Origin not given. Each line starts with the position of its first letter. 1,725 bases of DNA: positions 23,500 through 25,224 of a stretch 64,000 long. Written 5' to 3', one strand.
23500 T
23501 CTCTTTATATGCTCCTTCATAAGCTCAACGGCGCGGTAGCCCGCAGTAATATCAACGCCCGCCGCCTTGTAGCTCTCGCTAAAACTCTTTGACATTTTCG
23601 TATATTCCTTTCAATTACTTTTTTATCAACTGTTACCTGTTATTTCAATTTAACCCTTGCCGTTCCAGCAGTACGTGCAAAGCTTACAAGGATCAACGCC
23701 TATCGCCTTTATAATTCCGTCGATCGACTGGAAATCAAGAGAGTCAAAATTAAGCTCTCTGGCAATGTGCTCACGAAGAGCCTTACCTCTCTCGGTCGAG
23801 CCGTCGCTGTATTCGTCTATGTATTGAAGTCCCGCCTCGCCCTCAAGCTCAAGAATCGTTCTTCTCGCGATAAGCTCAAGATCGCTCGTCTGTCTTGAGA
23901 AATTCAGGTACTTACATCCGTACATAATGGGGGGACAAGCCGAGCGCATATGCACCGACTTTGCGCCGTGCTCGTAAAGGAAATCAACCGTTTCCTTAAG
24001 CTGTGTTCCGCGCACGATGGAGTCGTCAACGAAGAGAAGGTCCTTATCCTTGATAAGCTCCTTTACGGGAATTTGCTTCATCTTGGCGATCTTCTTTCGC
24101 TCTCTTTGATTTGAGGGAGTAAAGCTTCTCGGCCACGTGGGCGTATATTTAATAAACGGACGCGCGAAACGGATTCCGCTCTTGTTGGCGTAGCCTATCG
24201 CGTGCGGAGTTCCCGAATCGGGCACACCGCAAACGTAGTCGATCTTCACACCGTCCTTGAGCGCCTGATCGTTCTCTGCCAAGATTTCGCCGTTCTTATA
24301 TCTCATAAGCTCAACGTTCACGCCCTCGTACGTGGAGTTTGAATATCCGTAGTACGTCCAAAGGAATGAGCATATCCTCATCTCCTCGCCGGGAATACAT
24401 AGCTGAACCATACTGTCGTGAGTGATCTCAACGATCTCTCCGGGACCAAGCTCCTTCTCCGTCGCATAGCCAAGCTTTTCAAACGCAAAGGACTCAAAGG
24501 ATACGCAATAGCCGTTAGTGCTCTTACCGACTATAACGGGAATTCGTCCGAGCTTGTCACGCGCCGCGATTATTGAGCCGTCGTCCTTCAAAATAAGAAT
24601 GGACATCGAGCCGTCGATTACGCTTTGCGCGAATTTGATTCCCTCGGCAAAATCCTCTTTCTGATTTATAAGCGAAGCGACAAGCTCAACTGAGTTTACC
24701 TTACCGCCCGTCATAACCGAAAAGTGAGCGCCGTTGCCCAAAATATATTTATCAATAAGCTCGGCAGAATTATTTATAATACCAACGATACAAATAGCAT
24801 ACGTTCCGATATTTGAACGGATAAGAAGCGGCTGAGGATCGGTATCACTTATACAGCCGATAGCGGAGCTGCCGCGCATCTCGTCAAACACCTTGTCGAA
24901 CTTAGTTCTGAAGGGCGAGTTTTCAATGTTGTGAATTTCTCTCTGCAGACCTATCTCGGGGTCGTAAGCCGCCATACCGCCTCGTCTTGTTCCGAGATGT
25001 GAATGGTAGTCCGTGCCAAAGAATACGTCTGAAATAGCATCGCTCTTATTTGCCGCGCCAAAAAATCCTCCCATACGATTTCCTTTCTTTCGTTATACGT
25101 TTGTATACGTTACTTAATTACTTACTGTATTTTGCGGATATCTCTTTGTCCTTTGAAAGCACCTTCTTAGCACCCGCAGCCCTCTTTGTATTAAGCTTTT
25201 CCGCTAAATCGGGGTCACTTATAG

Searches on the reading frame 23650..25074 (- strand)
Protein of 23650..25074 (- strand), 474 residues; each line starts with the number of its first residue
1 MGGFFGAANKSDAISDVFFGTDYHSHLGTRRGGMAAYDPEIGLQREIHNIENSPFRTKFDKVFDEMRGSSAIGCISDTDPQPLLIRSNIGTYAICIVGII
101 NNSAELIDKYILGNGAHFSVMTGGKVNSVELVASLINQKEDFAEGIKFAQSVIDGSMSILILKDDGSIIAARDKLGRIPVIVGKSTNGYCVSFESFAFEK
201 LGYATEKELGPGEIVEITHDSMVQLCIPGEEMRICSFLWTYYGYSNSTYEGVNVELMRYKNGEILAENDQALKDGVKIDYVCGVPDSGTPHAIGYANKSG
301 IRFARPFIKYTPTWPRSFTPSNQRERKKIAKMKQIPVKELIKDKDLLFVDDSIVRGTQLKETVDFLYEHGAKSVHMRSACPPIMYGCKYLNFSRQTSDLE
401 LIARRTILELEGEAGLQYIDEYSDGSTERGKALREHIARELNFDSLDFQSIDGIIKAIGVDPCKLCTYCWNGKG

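Call 73: search_protein_families(library=pfam, proteins=[window:23650-25074:-], max_evalue=0.00001)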
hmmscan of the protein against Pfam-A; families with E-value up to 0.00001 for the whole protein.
window:23650-25074:- (474 aa): 1 family
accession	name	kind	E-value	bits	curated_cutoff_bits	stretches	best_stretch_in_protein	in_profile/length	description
PF13537.11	GATase_7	-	2.1e-06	28.2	25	1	75-191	8-114/123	Glutamine amidotransferase domain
